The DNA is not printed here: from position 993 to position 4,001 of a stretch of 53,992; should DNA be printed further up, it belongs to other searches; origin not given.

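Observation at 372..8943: TusA/DsrE sulfur-carrier operon fused to a non-canonical HdrA/MvhD/QmoC-like redox module without any HdrB/CCG subunit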

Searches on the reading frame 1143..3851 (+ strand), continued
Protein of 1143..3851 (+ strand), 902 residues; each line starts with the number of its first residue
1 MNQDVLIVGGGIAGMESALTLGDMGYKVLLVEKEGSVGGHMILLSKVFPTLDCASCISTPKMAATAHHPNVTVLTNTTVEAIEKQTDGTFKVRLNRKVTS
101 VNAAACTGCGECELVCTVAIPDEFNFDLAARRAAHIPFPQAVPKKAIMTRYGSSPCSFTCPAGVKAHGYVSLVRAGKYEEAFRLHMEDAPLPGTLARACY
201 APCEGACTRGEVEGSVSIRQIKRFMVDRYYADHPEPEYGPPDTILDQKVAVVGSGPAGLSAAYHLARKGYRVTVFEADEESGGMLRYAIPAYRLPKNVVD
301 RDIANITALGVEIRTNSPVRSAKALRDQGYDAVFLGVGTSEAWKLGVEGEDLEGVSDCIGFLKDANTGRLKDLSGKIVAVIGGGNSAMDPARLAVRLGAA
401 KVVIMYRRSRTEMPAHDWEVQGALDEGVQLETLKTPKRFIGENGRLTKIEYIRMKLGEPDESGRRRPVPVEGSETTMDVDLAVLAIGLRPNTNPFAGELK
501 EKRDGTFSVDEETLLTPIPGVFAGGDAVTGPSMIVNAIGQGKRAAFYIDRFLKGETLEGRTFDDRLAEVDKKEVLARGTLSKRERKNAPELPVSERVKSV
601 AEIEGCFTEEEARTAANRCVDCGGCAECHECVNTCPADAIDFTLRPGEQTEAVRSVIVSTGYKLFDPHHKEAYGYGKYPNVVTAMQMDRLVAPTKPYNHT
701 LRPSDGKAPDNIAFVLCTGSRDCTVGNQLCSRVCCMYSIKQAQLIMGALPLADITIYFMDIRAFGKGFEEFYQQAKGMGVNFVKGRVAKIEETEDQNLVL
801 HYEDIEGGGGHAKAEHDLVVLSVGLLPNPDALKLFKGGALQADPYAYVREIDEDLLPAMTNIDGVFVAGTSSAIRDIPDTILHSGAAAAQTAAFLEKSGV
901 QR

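Call 37: search_protein_families(library=ncbifam, proteins=[L005:7728-8879:+, L056:14699-15877:+, L035:14762-15835:+, L036:14690-15871:+, L018:7144-7446:+, L018:7459-8418:+, L018:1170-1514:-, L018:8435-8806:+, L018:8832-9311:+], max_evalue=0.001)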
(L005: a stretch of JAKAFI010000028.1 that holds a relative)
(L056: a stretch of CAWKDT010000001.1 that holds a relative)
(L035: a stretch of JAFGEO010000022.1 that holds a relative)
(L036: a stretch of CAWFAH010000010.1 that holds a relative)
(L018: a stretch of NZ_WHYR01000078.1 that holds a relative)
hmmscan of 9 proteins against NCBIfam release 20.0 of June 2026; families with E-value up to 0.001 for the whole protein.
L005:7728-8879:+ (383 aa): 11 families
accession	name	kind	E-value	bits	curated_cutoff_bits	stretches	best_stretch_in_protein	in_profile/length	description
NF038018.1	qmoC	equivalog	1.6e-61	208.8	300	1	3-359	2-358/360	quinone-interacting membrane-bound oxidoreductase complex subunit QmoC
TIGR03290.1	CoB_CoM_SS_C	equivalog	4.2e-12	46.3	160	1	19-92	2-75/144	CoB--CoM heterodisulfide reductase subunit C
NF011607.0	PRK15033.1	subfamily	1.3e-11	44.1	524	1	64-372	68-384/389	tricarballylate utilization 4Fe-4S protein TcuB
NF041890.1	hdrC_Methbact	equivalog_domain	1.1e-09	38.1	270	1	7-94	17-103/192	ferredoxin:CoB-CoM heterodisulfide reductase subunit HdrC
NF041779.1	hetero_SS_HdrC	equivalog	6.1e-09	35.6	350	1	18-87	30-98/198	ferredoxin:CoB-CoM heterodisulfide reductase subunit HdrC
NF008369.0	PRK11168.1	equivalog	2.8e-05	23.2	278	1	16-96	8-91/401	anaerobic glycerol-3-phosphate dehydrogenase subunit C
TIGR02512.1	FeFe_hydrog_A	subfamily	3.9e-05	22.7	405.95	1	17-79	5-66/375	[FeFe] hydrogenase, group A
NF040763.1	FeFe_hydrog_A6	exception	0.00029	19.4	765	1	16-79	142-204/571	NADH-dependent [FeFe] hydrogenase, group A6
NF042909.1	FMH_DH_FwdF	exception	0.00046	19.4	375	1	17-78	255-309/336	tungsten-dependent formylmethanofuran dehydrogenase subunit FwdF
TIGR01971.1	NuoI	subfamily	0.00068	19.2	113.05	0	18-79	41-97/121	NADH-quinone oxidoreductase, chain I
NF058577.1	FdxA_fam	equivalog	0.00077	19.6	65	0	57-79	30-52/52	4Fe-4S ferredoxin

L056:14699-15877:+ (392 aa): 22 families
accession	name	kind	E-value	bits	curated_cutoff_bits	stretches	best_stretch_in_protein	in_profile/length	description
NF038018.1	qmoC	equivalog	3.5e-57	194.5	300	1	14-384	5-360/360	quinone-interacting membrane-bound oxidoreductase complex subunit QmoC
NF011607.0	PRK15033.1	subfamily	8.6e-19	67.7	524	1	72-386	68-375/389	tricarballylate utilization 4Fe-4S protein TcuB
TIGR03290.1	CoB_CoM_SS_C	equivalog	6.2e-17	61.9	160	1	27-102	2-77/144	CoB--CoM heterodisulfide reductase subunit C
TIGR02484.1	CitB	equivalog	1.3e-13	50.9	246.6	1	28-388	15-358/372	tricarballylate utilization 4Fe-4S protein TcuB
NF041890.1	hdrC_Methbact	equivalog_domain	2.8e-12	46.6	270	1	14-133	16-136/192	ferredoxin:CoB-CoM heterodisulfide reductase subunit HdrC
NF041779.1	hetero_SS_HdrC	equivalog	9.5e-10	38.3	350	1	26-103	30-106/198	ferredoxin:CoB-CoM heterodisulfide reductase subunit HdrC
NF008369.0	PRK11168.1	equivalog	2e-07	30.3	278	1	24-104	8-91/401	anaerobic glycerol-3-phosphate dehydrogenase subunit C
TIGR01945.1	rnfC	subfamily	1.2e-06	27.3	245.95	1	18-87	354-418/435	RnfABCDGE type electron transport complex subunit C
NF045663.1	diclust_near_Sec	equivalog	7.3e-06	24.4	530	1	31-100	310-382/759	pyridine nucleotide-disulfide oxidoreductase/dicluster-binding protein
TIGR03379.1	glycerol3P_GlpC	equivalog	1.6e-05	23.9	279.9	1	27-100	5-81/397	anaerobic glycerol-3-phosphate dehydrogenase subunit GlpC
NF040612.1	F420_dehyd_FpoI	exception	3.5e-05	23.6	180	1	22-87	37-98/135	F420H2 dehydrogenase subunit FpoI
NF042909.1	FMH_DH_FwdF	exception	3.6e-05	23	375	1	27-87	15-71/336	tungsten-dependent formylmethanofuran dehydrogenase subunit FwdF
NF041837.1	rnfC_Methano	equivalog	7.8e-05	21.7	650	1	27-87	358-413/438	Rnf electron transport complex subunit RnfC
TIGR00384.1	dhsB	subfamily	8e-05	22.2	88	1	24-92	137-217/222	succinate dehydrogenase and fumarate reductase iron-sulfur protein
NF009226.0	PRK12576.1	equivalog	0.00016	21.1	344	1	26-106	153-243/317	succinate dehydrogenase/fumarate reductase iron-sulfur subunit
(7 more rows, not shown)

L035:14762-15835:+ (357 aa): 10 families
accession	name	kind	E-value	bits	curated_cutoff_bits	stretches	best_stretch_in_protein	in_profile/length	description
NF038018.1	qmoC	equivalog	2.3e-46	158.9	300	1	8-345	5-360/360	quinone-interacting membrane-bound oxidoreductase complex subunit QmoC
TIGR03290.1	CoB_CoM_SS_C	equivalog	1e-16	61.2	160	1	21-94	2-75/144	CoB--CoM heterodisulfide reductase subunit C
NF041779.1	hetero_SS_HdrC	equivalog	2e-10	40.4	350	1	20-95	30-104/198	ferredoxin:CoB-CoM heterodisulfide reductase subunit HdrC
NF041890.1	hdrC_Methbact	equivalog_domain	2.5e-10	40.2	270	1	10-95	18-102/192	ferredoxin:CoB-CoM heterodisulfide reductase subunit HdrC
NF008369.0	PRK11168.1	equivalog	6e-05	22.1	278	1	17-91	7-84/401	anaerobic glycerol-3-phosphate dehydrogenase subunit C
NF009226.0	PRK12576.1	equivalog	0.00016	21.1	344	1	19-93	152-236/317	succinate dehydrogenase/fumarate reductase iron-sulfur subunit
NF009051.0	PRK12385.1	equivalog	0.00041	19.8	333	0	62-87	200-225/244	succinate dehydrogenase/fumarate reductase iron-sulfur subunit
TIGR02512.1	FeFe_hydrog_A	subfamily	0.00047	19.1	405.95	1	20-81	6-66/375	[FeFe] hydrogenase, group A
NF004616.0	PRK05950.1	subfamily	0.00062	19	228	0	19-96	145-235/238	succinate dehydrogenase iron-sulfur subunit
TIGR03287.1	methan_mark_16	hypoth_equivalog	0.00088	17.8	363.95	0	12-34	321-343/391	methanogenesis marker 16 metalloprotein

L036:14690-15871:+ (393 aa): 21 families
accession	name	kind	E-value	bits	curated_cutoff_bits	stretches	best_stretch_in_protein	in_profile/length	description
NF038018.1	qmoC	equivalog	1.2e-58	199.3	300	1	2-375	2-360/360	quinone-interacting membrane-bound oxidoreductase complex subunit QmoC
TIGR03290.1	CoB_CoM_SS_C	equivalog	4.4e-17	62.4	160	1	18-92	2-76/144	CoB--CoM heterodisulfide reductase subunit C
NF011607.0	PRK15033.1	subfamily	1e-15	57.6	524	1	63-377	68-375/389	tricarballylate utilization 4Fe-4S protein TcuB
NF041890.1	hdrC_Methbact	equivalog_domain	7e-11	42.1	270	1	4-92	15-102/192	ferredoxin:CoB-CoM heterodisulfide reductase subunit HdrC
NF041779.1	hetero_SS_HdrC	equivalog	1.1e-08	34.8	350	1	17-93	30-105/198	ferredoxin:CoB-CoM heterodisulfide reductase subunit HdrC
NF008369.0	PRK11168.1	equivalog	2.6e-07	29.9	278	1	15-91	8-87/401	anaerobic glycerol-3-phosphate dehydrogenase subunit C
TIGR00384.1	dhsB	subfamily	1.9e-06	27.5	88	1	10-83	132-217/222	succinate dehydrogenase and fumarate reductase iron-sulfur protein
TIGR01945.1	rnfC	subfamily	2e-06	26.6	245.95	1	10-79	355-419/435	RnfABCDGE type electron transport complex subunit C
NF009226.0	PRK12576.1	equivalog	7.7e-06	25.5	344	1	18-90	154-236/317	succinate dehydrogenase/fumarate reductase iron-sulfur subunit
NF004616.0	PRK05950.1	subfamily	2.4e-05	23.6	228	1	12-90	141-232/238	succinate dehydrogenase iron-sulfur subunit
NF008434.0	PRK11274.1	equivalog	4.8e-05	22.5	333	1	17-101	22-112/409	glycolate oxidase subunit GlcF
NF006391.0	PRK08640.1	equivalog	5.6e-05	22.2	244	0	12-39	147-174/254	succinate dehydrogenase iron-sulfur subunit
NF041837.1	rnfC_Methano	equivalog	7.1e-05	21.8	650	1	18-78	358-413/438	Rnf electron transport complex subunit RnfC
NF045663.1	diclust_near_Sec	equivalog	0.00017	19.8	530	1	22-90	310-381/759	pyridine nucleotide-disulfide oxidoreductase/dicluster-binding protein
TIGR02512.1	FeFe_hydrog_A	subfamily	0.00023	20.1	405.95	1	15-78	4-66/375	[FeFe] hydrogenase, group A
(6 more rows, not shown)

L018:7144-7446:+ (100 aa): 38 families (the best 25 are shown)
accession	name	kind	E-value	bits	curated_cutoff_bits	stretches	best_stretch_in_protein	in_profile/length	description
TIGR03290.1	CoB_CoM_SS_C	equivalog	1.1e-11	44.9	160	1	21-95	2-77/144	CoB--CoM heterodisulfide reductase subunit C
NF038018.1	qmoC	equivalog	4.4e-10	39.6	300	1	7-96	4-94/360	quinone-interacting membrane-bound oxidoreductase complex subunit QmoC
NF041890.1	hdrC_Methbact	equivalog_domain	7.6e-10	38.7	270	1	8-90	16-98/192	ferredoxin:CoB-CoM heterodisulfide reductase subunit HdrC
NF041779.1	hetero_SS_HdrC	equivalog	4.6e-09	36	350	1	11-89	21-99/198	ferredoxin:CoB-CoM heterodisulfide reductase subunit HdrC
TIGR01945.1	rnfC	subfamily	6.2e-09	34.9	245.95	1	16-93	358-431/435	RnfABCDGE type electron transport complex subunit C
NF041837.1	rnfC_Methano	equivalog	8e-08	31.5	650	1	19-95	356-428/438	Rnf electron transport complex subunit RnfC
NF008369.0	PRK11168.1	equivalog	3.1e-07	29.6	278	1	61-84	55-78/401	anaerobic glycerol-3-phosphate dehydrogenase subunit C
TIGR00384.1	dhsB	subfamily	5.8e-07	29.2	88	0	53-88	185-220/222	succinate dehydrogenase and fumarate reductase iron-sulfur protein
NF058577.1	FdxA_fam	equivalog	7.1e-07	29.3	65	1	9-36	24-51/52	4Fe-4S ferredoxin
NF003454.1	PRK05035.1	equivalog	7.6e-07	28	345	1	17-90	363-432/556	electron transport complex subunit RsxC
NF004616.0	PRK05950.1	subfamily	3.3e-06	26.4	228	0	53-92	193-232/238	succinate dehydrogenase iron-sulfur subunit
NF007205.0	PRK09626.1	equivalog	4.4e-06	26.7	93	1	19-84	15-75/105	2-oxoglutarate-acceptor oxidoreductase subunit OorD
NF009226.0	PRK12576.1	equivalog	6e-06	25.8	344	1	14-92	147-236/317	succinate dehydrogenase/fumarate reductase iron-sulfur subunit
NF040864.1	HgcB_ferredoxin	equivalog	8.3e-06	25.6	99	1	17-79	10-59/93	mercury methylation ferredoxin HgcB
NF005503.0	PRK07118.1-2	equivalog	1.2e-05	24.8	252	1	19-80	165-228/292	RnfABCDGE type electron transport complex subunit B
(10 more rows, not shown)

L018:7459-8418:+ (319 aa): 6 families
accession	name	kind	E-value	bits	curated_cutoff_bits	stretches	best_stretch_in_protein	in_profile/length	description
NF045663.1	diclust_near_Sec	equivalog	6.4e-13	47.7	530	1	144-309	471-631/759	pyridine nucleotide-disulfide oxidoreductase/dicluster-binding protein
NF004898.0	PRK06259.1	equivalog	2e-12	46.5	385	1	141-312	311-483/488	fumarate reductase (CoM/CoB) subunit TfrB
NF045796.1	DsrK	equivalog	3.4e-06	26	400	1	210-294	321-411/453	sulfate reduction electron transfer complex DsrMKJOP subunit DsrK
NF045670.1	quin_L_LdhH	equivalog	3.5e-06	25.6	800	1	193-297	581-686/706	L-lactate dehydrogenase (quinone) large subunit LdhH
NF045724.1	ferredox_TmcB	equivalog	5e-06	25.3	735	1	190-297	292-401/430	electron transfer complex ferredoxin TmcB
NF045711.1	sulf_resp_HmcF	equivalog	3.1e-05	23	750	1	202-275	326-397/457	sulfate respiration complex iron-sulfur protein HmcF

L018:1170-1514:- (114 aa): 3 families
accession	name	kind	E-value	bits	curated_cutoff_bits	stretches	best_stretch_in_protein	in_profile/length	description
NF052430.1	repress_RicR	exception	1.5e-14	54.3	175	1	36-99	12-75/93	copper-sensing transcriptional repressor RicR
NF008464.0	PRK11352.1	equivalog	2.9e-11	43.6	133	1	34-110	10-86/91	formaldehyde-responsive transcriptional repressor FrmR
NF011613.0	PRK15039.1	equivalog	1.3e-09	38.6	138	1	37-97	13-73/90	Ni(II)/Co(II)-binding transcriptional repressor RcnR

L018:8435-8806:+ (123 aa): 0 families

L018:8832-9311:+ (159 aa): 1 family
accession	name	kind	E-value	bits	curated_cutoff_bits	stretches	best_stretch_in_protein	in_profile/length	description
NF047629.1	SulfCarrDsrE2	equivalog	2e-29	102.8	210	1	4-159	3-159/159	sulfur carrier protein DsrE2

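Call 44: search_protein_families(library=pfam, proteins=[L034:2251-3465:+, L034:4007-4993:+, L034:5016-6071:+, L034:6074-6889:+, L050:13604-14851:+, L050:14859-15182:+, L033:3491-5011:+, L079:579-1289:-, L062:7940-8620:-, L011:7722-8288:-], max_evalue=0.0001)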
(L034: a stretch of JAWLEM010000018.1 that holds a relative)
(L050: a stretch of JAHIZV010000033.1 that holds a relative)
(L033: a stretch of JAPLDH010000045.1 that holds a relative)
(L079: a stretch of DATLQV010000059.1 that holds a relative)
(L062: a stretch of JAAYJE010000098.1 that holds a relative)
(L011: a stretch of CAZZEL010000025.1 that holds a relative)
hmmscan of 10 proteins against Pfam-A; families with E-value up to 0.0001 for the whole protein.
L034:2251-3465:+ (404 aa): 1 family
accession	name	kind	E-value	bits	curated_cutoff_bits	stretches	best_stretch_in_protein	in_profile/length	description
PF04143.19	Sulf_transp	-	3.9e-52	178.2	27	2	12-159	166-310/310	Sulphur transport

L034:4007-4993:+ (328 aa): 1 family
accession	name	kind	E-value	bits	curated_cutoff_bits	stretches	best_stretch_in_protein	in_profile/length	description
PF00581.25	Rhodanese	-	9.6e-24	84.2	22.2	2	79-153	15-100/102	Rhodanese-like domain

L034:5016-6071:+ (351 aa): 2 families
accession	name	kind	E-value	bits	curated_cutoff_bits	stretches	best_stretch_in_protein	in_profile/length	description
PF07396.17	Porin_O_P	-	1.6e-17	64.3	20.9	1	51-205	6-166/370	Phosphate-selective porin O and P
PF07642.17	BBP2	-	2.3e-06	27.5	26.2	1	105-331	83-311/339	Putative beta-barrel porin-2, OmpL-like. bbp2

L034:6074-6889:+ (271 aa): 1 family
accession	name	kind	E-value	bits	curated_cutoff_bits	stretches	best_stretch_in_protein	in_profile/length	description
PF00581.25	Rhodanese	-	1.8e-38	131.5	22.2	2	30-139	1-101/102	Rhodanese-like domain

L050:13604-14851:+ (415 aa): 2 families
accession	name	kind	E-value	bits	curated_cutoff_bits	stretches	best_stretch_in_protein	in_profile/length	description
PF07992.20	Pyr_redox_2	-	1.1e-15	58.3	26.1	1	4-145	2-142/291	Pyridine nucleotide-disulphide oxidoreductase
PF13454.12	NAD_binding_9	-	4.3e-06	27.2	21.8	0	7-40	2-35/155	FAD-NAD(P)-binding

L050:14859-15182:+ (107 aa): 1 family
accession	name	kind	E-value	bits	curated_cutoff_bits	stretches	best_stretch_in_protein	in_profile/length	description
PF04358.19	DsrC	-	2.9e-35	121.4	24.9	1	7-107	1-107/107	DsrC like protein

L033:3491-5011:+ (506 aa): 1 family
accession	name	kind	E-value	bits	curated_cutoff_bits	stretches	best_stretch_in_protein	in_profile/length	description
PF00266.25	Aminotran_5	-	1.5e-40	139.8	21.5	1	73-456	26-368/371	Aminotransferase class-V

L079:579-1289:- (236 aa): 0 families

L062:7940-8620:- (226 aa): 8 families
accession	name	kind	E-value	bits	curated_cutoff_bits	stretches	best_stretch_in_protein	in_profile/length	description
PF12838.12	Fer4_7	-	4.1e-10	40.4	27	1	14-59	2-52/52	4Fe-4S dicluster domain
PF13237.11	Fer4_10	-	5.9e-10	39.4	25.5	1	7-56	2-53/53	4Fe-4S dicluster domain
PF12837.12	Fer4_6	-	1.2e-08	35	25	1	6-29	1-24/24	4Fe-4S binding domain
PF13459.11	Fer4_15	-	1.8e-07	32.2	22.4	1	7-40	1-33/66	4Fe-4S single cluster domain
PF14697.11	Fer4_21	-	1.8e-07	31.6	35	1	8-60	2-57/59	4Fe-4S dicluster domain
PF00037.32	Fer4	-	1.1e-06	28.6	21.1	1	7-28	1-22/24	4Fe-4S binding domain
PF13187.11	Fer4_9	-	3.8e-06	27.3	27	1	14-59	2-51/52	4Fe-4S dicluster domain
PF13484.11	Fer4_16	-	6.7e-06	27.2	30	0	14-34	2-21/66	4Fe-4S double cluster binding domain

L011:7722-8288:- (188 aa): 2 families
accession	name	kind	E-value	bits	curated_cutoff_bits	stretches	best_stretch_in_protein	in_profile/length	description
PF12973.13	Cupin_7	-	1.9e-13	50.5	27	1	88-184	3-99/105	ChrR Cupin-like domain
PF14499.12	DUF4437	-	3.9e-07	29.9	24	1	90-184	138-241/250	Domain of unknown function (DUF4437)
